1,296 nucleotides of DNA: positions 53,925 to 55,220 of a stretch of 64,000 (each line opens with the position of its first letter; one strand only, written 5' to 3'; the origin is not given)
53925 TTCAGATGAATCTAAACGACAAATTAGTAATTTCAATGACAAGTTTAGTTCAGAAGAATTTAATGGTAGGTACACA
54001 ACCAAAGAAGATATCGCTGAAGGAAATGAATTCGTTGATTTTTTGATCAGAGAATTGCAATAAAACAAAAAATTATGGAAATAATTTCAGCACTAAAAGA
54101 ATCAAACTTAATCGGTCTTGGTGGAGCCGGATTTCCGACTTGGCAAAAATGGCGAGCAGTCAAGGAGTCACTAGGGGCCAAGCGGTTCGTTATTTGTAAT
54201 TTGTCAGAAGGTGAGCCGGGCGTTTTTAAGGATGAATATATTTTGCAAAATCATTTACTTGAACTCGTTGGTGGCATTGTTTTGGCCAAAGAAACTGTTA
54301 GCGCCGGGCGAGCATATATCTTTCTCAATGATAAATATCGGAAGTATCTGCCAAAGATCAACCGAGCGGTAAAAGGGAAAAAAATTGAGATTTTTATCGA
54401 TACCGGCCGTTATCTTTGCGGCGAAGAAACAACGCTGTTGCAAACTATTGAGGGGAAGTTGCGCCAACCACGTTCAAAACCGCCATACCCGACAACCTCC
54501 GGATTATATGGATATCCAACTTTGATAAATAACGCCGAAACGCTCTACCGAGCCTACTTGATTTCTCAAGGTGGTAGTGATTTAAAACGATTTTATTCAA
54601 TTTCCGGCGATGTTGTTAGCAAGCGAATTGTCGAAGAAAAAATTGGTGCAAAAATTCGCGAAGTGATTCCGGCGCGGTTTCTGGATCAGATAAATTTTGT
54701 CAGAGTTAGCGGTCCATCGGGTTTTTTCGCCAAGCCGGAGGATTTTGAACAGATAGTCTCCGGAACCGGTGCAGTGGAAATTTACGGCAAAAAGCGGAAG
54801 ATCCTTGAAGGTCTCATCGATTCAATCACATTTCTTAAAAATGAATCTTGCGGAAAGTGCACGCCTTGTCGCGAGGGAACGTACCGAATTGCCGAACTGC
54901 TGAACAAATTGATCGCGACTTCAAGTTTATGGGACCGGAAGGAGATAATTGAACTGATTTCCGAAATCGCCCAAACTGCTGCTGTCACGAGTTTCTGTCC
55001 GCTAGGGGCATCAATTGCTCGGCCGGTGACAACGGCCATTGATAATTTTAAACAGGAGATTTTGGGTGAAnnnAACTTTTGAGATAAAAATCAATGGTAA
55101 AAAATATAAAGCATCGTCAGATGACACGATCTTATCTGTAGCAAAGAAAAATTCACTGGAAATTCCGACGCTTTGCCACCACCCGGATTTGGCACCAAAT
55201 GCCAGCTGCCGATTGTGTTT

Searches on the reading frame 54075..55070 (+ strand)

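Call 21: search_protein_families(library=pfam, proteins=[window:54075-55070:+], max_evalue=0.0001)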
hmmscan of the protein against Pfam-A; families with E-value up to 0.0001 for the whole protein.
window:54075-55070:+ (332 aa): 2 families
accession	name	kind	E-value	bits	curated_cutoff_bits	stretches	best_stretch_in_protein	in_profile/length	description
PF01512.22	Complex1_51K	-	8.4e-35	120.3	31.2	1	8-159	2-147/150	Nuo51 FMN-binding domain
PF10589.14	NADH_4Fe-4S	-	5.2e-21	74.8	23.5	1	251-329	7-82/85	NADH-ubiquinone oxidoreductase-F iron-sulfur binding region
